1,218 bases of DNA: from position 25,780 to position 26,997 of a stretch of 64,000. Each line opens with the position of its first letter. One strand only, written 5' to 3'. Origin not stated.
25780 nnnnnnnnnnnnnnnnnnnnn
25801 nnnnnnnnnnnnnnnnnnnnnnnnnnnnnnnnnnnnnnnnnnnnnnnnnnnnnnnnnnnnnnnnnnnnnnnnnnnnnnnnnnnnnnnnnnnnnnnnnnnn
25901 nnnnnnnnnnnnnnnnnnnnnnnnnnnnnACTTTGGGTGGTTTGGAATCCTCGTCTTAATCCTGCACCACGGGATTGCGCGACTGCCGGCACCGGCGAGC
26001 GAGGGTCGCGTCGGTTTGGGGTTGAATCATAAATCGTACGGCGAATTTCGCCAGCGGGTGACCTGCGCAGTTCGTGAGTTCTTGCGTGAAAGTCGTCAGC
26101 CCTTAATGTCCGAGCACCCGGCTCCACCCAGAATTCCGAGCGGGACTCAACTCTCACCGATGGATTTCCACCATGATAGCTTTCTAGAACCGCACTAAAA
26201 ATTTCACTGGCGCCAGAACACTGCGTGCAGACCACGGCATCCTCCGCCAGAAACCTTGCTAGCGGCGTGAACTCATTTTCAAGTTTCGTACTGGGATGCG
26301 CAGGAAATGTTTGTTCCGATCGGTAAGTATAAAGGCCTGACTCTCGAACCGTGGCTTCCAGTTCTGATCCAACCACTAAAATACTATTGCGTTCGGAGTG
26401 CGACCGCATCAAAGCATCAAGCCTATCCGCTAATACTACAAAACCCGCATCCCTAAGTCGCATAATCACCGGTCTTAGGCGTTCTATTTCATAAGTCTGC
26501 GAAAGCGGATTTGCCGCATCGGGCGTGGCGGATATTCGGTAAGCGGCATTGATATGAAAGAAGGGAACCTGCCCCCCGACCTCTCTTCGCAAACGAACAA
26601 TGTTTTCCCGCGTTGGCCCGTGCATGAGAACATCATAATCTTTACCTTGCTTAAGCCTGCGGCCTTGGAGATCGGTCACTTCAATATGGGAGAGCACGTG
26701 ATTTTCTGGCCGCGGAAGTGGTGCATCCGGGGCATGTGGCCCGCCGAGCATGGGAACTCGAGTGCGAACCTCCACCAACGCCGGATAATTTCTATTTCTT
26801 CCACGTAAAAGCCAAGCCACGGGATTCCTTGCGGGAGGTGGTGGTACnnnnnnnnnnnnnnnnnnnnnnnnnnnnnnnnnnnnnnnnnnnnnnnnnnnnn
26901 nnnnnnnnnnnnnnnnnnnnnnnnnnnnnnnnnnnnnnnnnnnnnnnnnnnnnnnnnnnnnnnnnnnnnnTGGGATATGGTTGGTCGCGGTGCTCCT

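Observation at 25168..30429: Second giant (1753-aa) domain-less secreted protein, a possible paralog of the 1616-aa protein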

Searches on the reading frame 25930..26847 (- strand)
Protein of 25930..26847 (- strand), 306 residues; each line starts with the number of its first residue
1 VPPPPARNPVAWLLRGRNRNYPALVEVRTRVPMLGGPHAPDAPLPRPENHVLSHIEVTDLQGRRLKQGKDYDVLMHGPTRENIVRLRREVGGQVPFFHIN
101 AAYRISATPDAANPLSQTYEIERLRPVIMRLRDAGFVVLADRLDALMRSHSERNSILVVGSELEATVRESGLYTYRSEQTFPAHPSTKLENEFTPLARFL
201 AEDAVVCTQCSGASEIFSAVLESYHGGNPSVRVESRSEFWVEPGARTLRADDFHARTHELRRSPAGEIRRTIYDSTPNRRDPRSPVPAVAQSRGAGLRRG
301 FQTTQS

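Call 52: search_solved_structures(query=A4, max_evalue=10, show_alignments=2)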
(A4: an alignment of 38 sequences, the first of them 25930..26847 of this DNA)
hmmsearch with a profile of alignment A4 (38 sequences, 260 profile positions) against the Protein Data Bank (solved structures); distinct sequences matched with E-value up to 10: 3.
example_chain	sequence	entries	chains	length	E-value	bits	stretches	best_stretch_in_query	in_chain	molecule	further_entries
7o9f_A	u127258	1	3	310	0.31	13.6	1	106-142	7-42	Signal recognition particle protein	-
7zm7_c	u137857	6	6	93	0.56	12.8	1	123-170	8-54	Subunit NDUFB3 of NADH-ubiquinone oxidoreductase (Complex I)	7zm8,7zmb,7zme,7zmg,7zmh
7o5b_g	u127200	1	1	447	1.1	11.8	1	108-142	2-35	Signal recognition particle protein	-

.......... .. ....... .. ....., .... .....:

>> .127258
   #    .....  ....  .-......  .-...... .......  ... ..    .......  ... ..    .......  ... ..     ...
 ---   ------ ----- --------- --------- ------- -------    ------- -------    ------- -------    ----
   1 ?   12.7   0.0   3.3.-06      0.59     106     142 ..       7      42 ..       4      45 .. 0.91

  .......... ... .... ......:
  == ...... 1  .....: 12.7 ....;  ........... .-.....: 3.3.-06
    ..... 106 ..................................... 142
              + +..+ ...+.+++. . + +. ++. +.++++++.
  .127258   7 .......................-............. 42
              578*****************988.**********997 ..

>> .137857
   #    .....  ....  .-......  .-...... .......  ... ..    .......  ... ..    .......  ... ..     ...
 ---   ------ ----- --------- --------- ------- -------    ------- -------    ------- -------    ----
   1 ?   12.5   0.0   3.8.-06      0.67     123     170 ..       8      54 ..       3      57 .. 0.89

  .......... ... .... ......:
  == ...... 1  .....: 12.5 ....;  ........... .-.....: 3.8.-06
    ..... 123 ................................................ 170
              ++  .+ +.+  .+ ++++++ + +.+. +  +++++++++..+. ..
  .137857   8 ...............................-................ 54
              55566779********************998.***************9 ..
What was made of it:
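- The family profile finds nothing in PDB sequences (call 52).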

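Call 60: predict_structure(alignment_id=A4)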
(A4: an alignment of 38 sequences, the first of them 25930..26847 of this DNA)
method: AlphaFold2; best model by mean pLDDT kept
length: 306 residues; sequences in the alignment: 38
mean_pLDDT: 86.2   pTM: 0.80
mean pLDDT of the five models: 86.2, 85.9, 85.6, 84.8, 84.2
residues with pLDDT >= 90: 201; 70-90: 58; 50-70: 17; < 50: 30
segments of 3 or more residues with pLDDT < 50: 1-18, 297-306
pLDDT, mean of each block of 10 residues (from residue 1): 36 43 80 92 89 96 97 89 95 95 83 74 98 97 98 98 98 96 87 97 96 98 97 91 81 91 91 96 82 52 37
secondary structure, 60 per line:
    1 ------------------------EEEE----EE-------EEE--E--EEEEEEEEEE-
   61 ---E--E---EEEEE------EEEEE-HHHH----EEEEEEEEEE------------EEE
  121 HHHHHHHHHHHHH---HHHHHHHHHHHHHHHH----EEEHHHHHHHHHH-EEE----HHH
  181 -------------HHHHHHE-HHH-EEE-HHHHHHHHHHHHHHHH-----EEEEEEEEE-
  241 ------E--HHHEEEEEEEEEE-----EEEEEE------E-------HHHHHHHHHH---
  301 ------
elements in order: E25-28 E42-44 E50-59 E71-75 E82-86 H88-91 E96-105 E118-120 H121-133 H137-152 E157-159 H160-169 E171-173 H194-199 E206-208 H210-225 E231-239 E253-262 E268-273 H288-297
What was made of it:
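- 26488..26775 (-): Beta-sandwich domain immediately before the catalytic core, aa 1219-1314. AlphaFold2 model, pLDDT mostly 80-97 in this part, all-beta (call 60).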

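Call 64: fold_search(model_id=the predicted structure, library=pdb)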
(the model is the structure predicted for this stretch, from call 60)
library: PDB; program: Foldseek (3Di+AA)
matches with E <= 10: 655; with E <= 0.001: 0
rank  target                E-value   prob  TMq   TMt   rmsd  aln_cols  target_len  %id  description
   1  4igb_C                3.3e-03  0.99  0.18  0.13  12.9       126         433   15  Crystal structure of the N-terminal domain of the Streptococcus gordonii adhesin Sgo0707 (released 2013-06-05)
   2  4igb_B                3.5e-03  0.99  0.18  0.13  12.8       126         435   16  Crystal structure of the N-terminal domain of the Streptococcus gordonii adhesin Sgo0707 (released 2013-06-05)
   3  4igb_D                5.6e-03  1.00  0.20  0.15  10.9       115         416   14  Crystal structure of the N-terminal domain of the Streptococcus gordonii adhesin Sgo0707 (released 2013-06-05)
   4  4igb_A                6.3e-03  1.00  0.20  0.15  10.9       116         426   14  Crystal structure of the N-terminal domain of the Streptococcus gordonii adhesin Sgo0707 (released 2013-06-05)
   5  8ck1_B                3.3e-02  0.93  0.19  0.39   5.3       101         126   15  Carin 1 bacteriophage tail, connector and tail fibers assembly (released 2023-03-15)
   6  6ixy_B                6.7e-02  0.94  0.17  0.12   4.0        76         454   13  X-ray structure of major pilin from C. perfringens SM101 (released 2019-08-14)
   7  1o7d_C                9.1e-02  0.20  0.11  0.18   7.4        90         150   12  The structure of the bovine lysosomal a-mannosidase suggests a novel mechanism for low pH activation (released 2003-03-20)
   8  9lj6                  9.6e-02  0.51  0.16  0.19  11.6       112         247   12  Crystal Structure of C-terminal rigid fragment containing middle and C-terminal domains of the Basal pilin EbpB from Ent (released 2025-07-16)
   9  6ct8                  9.6e-02  0.44  0.15  0.18   6.2        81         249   12  Selenomethionine structure of N-truncated R2-type pyocin tail fiber at 2.6 angstrom resolution (released 2019-02-20)
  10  9lr7_A                1.1e-01  0.72  0.15  0.12   4.7        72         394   14  Crystal Structure of the Basal pilin EbpB from Enterococcus faecalis. (released 2025-07-16)
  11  9lr7_C                1.2e-01  0.41  0.16  0.14  14.1       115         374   13  Crystal Structure of the Basal pilin EbpB from Enterococcus faecalis. (released 2025-07-16)
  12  3v10_B                1.4e-01  0.51  0.15  0.15   8.7        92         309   15  Crystal structure of the collagen binding domain of Erysipelothrix rhusiopathiae surface protein RspB (released 2012-10-24)
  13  3cia_B                1.4e-01  0.35  0.15  0.08   8.4        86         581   14  Crystal structure of cold-aminopeptidase from Colwellia psychrerythraea (released 2008-07-01)
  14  9lr7_B                1.5e-01  0.63  0.15  0.12   4.7        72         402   15  Crystal Structure of the Basal pilin EbpB from Enterococcus faecalis. (released 2025-07-16)
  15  3mdj_C                1.5e-01  0.41  0.16  0.07   6.2        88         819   18  ER Aminopeptidase, ERAP1, Bound to the Zinc Aminopeptidase Inhibitor, Bestatin (released 2011-03-30)
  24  6kzb_A                1.8e-01  0.18  0.24  0.13  22.9       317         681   12  Transglutaminase2 complexed with calcium (released 2020-12-09)
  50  5mhl_B                3.5e-01  0.13  0.27  0.14  23.4       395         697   11  FXIIIa in complex with the inhibitor Mi0621 (released 2017-12-20)
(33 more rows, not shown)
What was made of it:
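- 26488..26775 (-): Foldseek matches Ig-like adhesin and pilin domains (call 64).
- Size, signal peptide and the Ig-like beta-sandwich that matches adhesin and pilin domains (call 64).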

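Call 67: find_homologous_proteins(query=A4, max_evalue=0.00001)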
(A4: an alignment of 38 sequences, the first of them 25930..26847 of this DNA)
Query A4 (38 sequences): 8000 candidates shared short words with the query, none scored E <= 0.00001.

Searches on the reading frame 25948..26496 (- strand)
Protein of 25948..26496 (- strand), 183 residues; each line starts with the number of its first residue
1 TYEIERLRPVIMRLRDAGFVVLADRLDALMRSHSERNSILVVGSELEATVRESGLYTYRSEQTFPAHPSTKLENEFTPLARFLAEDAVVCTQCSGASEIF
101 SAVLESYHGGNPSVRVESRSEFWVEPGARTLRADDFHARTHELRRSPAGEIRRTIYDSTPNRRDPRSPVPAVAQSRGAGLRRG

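Call 76: predict_structure(alignment_id=A5)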
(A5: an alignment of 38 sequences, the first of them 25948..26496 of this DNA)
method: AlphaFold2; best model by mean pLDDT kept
length: 183 residues; sequences in the alignment: 38
mean_pLDDT: 93.1   pTM: 0.87
mean pLDDT of the five models: 93.1, 92.6, 92.3, 91.6, 90.6
residues with pLDDT >= 90: 146; 70-90: 29; 50-70: 8; < 50: 0
segments of 3 or more residues with pLDDT < 50: none
pLDDT, mean of each block of 10 residues (from residue 1): 98 97 98 98 98 97 90 95 96 97 97 97 85 87 98 98 92 68 54
secondary structure, 60 per line:
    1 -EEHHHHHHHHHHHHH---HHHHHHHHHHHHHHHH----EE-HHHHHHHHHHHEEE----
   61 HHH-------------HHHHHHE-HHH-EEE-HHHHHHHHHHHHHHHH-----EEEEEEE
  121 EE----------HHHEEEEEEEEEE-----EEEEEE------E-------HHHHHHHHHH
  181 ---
elements in order: H4-16 H20-35 H43-53 E54-56 H77-82 E89-91 H93-108 E114-122 E136-145 E151-156 H171-180
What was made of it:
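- A beta-sandwich precedes the core, as in animal transglutaminases (calls 60, 76).
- On Transglutaminase-like / papain-type Cys-His-Asp superfamily: AlphaFold2 model with pLDDT 93.1: Cys93 starts helix 93-108, His137 is in strand 136-145, and Asp157 follows strand 151-156 (call 76).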

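Call 78: fold_search(model_id=the predicted structure, library=pdb)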
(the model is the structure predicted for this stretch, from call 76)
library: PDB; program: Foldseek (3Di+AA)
matches with E <= 10: 454; with E <= 0.001: 0
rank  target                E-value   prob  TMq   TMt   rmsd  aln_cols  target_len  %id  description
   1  8rmy_A                2.6e-01  0.44  0.38  0.18   8.2       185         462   13  Transglutaminase 3 in complex with inhibitor Z-don and DH patient-derived Fab DH63-A02 (released 2025-03-12)
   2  6hzi                  2.9e-01  0.18  0.15  0.10  10.8        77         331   17  Apo structure of TP domain from Burkholderia pseudomallei penicillin-binding protein 3 (released 2019-11-20)
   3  7vg3_A                4.4e-01  0.35  0.18  0.05   8.4        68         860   13  Cryo-EM structure of Arabidopsis DCL3 in complex with a 30-bp RNA (released 2021-10-27)
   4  6hzj_A                6.0e-01  0.09  0.16  0.11  13.3       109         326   12  Apo structure of TP domain from clinical penicillin-resistant mutant Neisseria gonorrhoea strain 6140 Penicillin-Bindi (released 2019-11-20)
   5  6hzj_B                6.7e-01  0.08  0.17  0.11  14.1       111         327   12  Apo structure of TP domain from clinical penicillin-resistant mutant Neisseria gonorrhoea strain 6140 Penicillin-Bindi (released 2019-11-20)
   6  3nm7_C                7.6e-01  0.28  0.12  0.27  11.8        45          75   18  Crystal Structure of Borrelia burgdorferi Pur-alpha (released 2010-10-06)
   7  5ya8_D                8.1e-01  0.07  0.20  0.13  14.5       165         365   13  Crystal structure of scyllo-inositol dehydrogenase with L-glucose dehydrogenase activity complexed with myo-inositol (released 2018-05-23)
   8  4xpr                  9.7e-01  0.13  0.16  0.05   6.0        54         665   13  Crystal structure of the mutant D365A of Pedobacter saltans GH31 alpha-galactosidase (released 2015-05-20)
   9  3nm7_D                1.0e+00  0.25  0.12  0.28  11.9        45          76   18  Crystal Structure of Borrelia burgdorferi Pur-alpha (released 2010-10-06)
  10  3nm7_B                1.0e+00  0.16  0.12  0.28   7.4        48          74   19  Crystal Structure of Borrelia burgdorferi Pur-alpha (released 2010-10-06)
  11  5yap_D                1.0e+00  0.15  0.21  0.12   7.5        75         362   16  Crystal structure of scyllo-inositol dehydrogenase with L-glucose dehydrogenase activity complexed with L-glucono-1,5- (released 2018-05-23)
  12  6jzd_A                1.0e+00  0.07  0.26  0.20  13.4       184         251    9  Crystal structure of peptide-bound VASH2-SVBP complex (released 2019-07-17)
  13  5ksh_B                1.1e+00  0.06  0.16  0.08  14.3       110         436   15  Crystal structure of penicillin-binding protein 2 from Neisseria gonorrhoeae containing an A501T mutation associated w (released 2017-03-01)
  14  8vpm                  1.2e+00  0.15  0.20  0.12   5.4        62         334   11  Glutaminyl cyclase ApgG, rod shape (released 2025-06-18)
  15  4xpo                  1.2e+00  0.13  0.16  0.05   6.0        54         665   13  Crystal structure of a novel alpha-galactosidase from Pedobacter saltans (released 2015-05-20)
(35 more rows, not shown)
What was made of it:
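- Closest known: Animal transglutaminases. Same: They are the best fold matches found in the PDB: 8rmy_A at rank 1 and 5mho_B at rank 21 for the core, and 6kzb and 5mhl for the two-domain model (calls 64, 78).
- On Transglutaminase-like / papain-type Cys-His-Asp superfamily: Nothing reaches E < 0.1 (call 78).
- Vasohibin-2 and factor XIIIa are also in the top 21 (call 78).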

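Call 79: search_protein_families(library=pfam, alignment_id=A5, max_evalue=10)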
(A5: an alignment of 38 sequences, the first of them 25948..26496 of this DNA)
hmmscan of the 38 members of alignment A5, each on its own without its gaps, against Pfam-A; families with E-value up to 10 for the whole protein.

A. member 1, window:25948-26496:- (183 aa): 0 families

B. families by the number of members that match (of 38 scanned): 21 families
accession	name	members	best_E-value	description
PF09085.16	Adhes-Ig_like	1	0.013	Adhesion molecule, immunoglobulin-like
PF11848.13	DUF3368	1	0.033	Domain of unknown function (DUF3368)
PF07366.18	SnoaL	1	0.036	SnoaL-like polyketide cyclase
PF16699.10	CSTF1_dimer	1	0.039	Cleavage stimulation factor subunit 1, dimerisation domain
PF23550.1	zf_Tbcl_Rhp7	1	0.044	DNA repair protein rhp7 treble clef domain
PF00797.23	Acetyltransf_2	1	0.048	N-acetyltransferase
PF12870.14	DUF4878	1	0.051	Domain of unknown function (DUF4878)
PF24965.1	TRS130_4HB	1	0.064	TRS130-like four helical bundle domain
PF11533.15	AtzH-like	1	0.088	AtzH-like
PF05209.18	MinC_N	1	0.13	Septum formation inhibitor MinC, N-terminal domain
PF17970.7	bMG1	1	0.13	Bacterial Alpha-2-macroglobulin MG1 domain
PF00398.26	RrnaAD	1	0.13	Ribosomal RNA adenine dimethylase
PF10910.14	Phage_gene29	1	0.14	Phage gene 29 protein family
PF13497.11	DUF4121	1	0.14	Domain of unknown function (DUF4121)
PF21733.3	Death_3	1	0.16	Death domain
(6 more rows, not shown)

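Call 97: fold_search(model_id=the predicted structure, library=viral)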
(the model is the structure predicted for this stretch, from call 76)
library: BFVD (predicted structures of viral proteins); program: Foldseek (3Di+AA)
matches with E <= 10: 875; with E <= 0.001: 0
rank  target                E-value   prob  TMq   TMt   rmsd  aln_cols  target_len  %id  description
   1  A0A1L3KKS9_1          1.2e-01  0.08  0.16  0.06  13.4       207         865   10  (no name in the UniProt tables at hand)
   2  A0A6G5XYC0            1.3e-01  0.33  0.25  0.26   9.3       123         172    9  (no name in the UniProt tables at hand)
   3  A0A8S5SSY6            1.5e-01  0.23  0.18  0.14   9.2        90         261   17  DNA REPAIR PROTEIN RAD52 HOMOLOG-BINDING PROTEIN, DNA REPAIR, DNA.7A [Myoviridae sp. ctZ2t4]
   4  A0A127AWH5            1.6e-01  0.80  0.20  0.09   9.3        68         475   15  Uncharacterized protein [Bacillus phage SP-15]
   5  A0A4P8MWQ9            2.5e-01  0.35  0.16  0.35   6.1        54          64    9  Uncharacterized protein [Rheinheimera phage vB_RspM_Barba3A]
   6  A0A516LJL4            2.5e-01  0.30  0.27  0.10   8.2       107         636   18  (no name in the UniProt tables at hand)
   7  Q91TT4                2.5e-01  0.20  0.15  0.15  14.8        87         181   13  T22.5 [Tupaiid herpesvirus 1 (strain 1)]
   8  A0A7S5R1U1            2.7e-01  0.21  0.16  0.28  13.1        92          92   16  (no name in the UniProt tables at hand)
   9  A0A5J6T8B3            3.2e-01  0.44  0.16  0.32   4.9        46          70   17  Uncharacterized protein [Mycobacterium phage Mercurio]
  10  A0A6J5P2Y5            3.4e-01  0.10  0.17  0.15  13.2       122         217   13  Essential recombination function protein [uncultured Caudovirales phage]
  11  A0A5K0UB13            3.6e-01  0.44  0.19  0.14  10.4        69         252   12  Uncharacterized protein [Yasminevirus sp. GU-2018]
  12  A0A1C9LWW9            3.6e-01  0.25  0.16  0.36  11.4        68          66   13  (no name in the UniProt tables at hand)
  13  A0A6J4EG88            3.6e-01  0.20  0.20  0.26   5.1        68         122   13  (no name in the UniProt tables at hand)
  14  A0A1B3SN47            3.9e-01  0.38  0.18  0.27   9.1        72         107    7  Uncharacterized protein [Sulfolobus islandicus rod-shaped virus 3]
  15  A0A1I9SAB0            3.9e-01  0.28  0.18  0.32   6.4        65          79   12  Uncharacterized protein [Rhodococcus phage Weasels2]
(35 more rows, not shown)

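Call 103: search_dna_similar(query=window:25948-26496:-, collection=plasmids, mode=protein, max_evalue=1, max_rows=15)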
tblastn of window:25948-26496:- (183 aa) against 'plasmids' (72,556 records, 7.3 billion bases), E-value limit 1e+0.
No match.
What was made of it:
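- Tried and rejected: tblastn of the core against plasmids found no match (call 103).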
